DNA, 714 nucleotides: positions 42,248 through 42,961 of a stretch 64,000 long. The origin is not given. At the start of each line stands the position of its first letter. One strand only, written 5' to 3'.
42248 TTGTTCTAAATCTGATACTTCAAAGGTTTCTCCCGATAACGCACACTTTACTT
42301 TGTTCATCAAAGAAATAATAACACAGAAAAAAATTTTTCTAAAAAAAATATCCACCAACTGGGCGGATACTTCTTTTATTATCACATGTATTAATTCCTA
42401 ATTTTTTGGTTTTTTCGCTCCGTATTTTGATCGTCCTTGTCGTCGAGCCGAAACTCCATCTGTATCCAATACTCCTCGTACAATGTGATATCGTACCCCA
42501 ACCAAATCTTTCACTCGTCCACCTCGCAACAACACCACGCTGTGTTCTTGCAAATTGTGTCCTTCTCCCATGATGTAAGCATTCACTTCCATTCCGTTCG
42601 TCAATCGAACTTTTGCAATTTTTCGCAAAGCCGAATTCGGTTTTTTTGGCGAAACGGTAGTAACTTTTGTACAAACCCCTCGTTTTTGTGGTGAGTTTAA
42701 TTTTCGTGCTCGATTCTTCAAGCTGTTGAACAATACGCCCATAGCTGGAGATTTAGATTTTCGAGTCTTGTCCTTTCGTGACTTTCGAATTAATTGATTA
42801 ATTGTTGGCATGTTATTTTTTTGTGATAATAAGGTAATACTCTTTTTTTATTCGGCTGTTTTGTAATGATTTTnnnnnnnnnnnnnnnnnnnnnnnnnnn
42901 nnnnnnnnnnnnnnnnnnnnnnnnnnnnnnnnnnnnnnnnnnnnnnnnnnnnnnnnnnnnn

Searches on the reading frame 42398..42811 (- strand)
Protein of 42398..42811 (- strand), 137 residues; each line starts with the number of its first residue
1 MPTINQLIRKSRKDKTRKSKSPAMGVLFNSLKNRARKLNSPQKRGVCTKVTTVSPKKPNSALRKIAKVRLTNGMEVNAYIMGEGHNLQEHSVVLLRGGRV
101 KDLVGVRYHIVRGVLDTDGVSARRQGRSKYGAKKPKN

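Call 3: search_protein_families(library=pfam, proteins=[window:42398-42811:-], max_evalue=1)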
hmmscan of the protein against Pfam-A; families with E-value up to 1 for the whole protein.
window:42398-42811:- (137 aa): 1 family
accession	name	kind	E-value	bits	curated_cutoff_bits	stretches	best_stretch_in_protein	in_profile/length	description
PF00164.32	Ribosom_S12_S23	-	1.8e-35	121.4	22.3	1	37-136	7-109/110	Ribosomal protein S12/S23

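Call 4: search_protein_families(library=ncbifam, proteins=[window:42398-42811:-], max_evalue=1)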
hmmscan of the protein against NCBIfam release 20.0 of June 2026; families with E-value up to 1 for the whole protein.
window:42398-42811:- (137 aa): 6 families
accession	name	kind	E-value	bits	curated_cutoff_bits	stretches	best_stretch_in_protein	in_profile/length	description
TIGR00981.1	rpsL_bact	equivalog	7.2e-62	206.8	112.95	1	1-136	1-123/124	30S ribosomal protein S12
NF003254.0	PRK04211.1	equivalog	1.4e-09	37.7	196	1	20-112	25-127/146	30S ribosomal protein S12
TIGR00982.1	uS12_E_A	equivalog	1e-08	34.9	140.2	1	30-112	28-120/139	30S ribosomal protein S12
TIGR00008.1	infA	equivalog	0.01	15.8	61.15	1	67-113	21-63/69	translation initiation factor IF-1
NF003429.0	PRK04926.1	equivalog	0.062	12.1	405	1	4-77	6-74/500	dGTPase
TIGR02107.1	PQQ_syn_pqqA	equivalog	0.28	11.2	20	1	73-80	12-19/21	pyrroloquinoline quinone precursor peptide PqqA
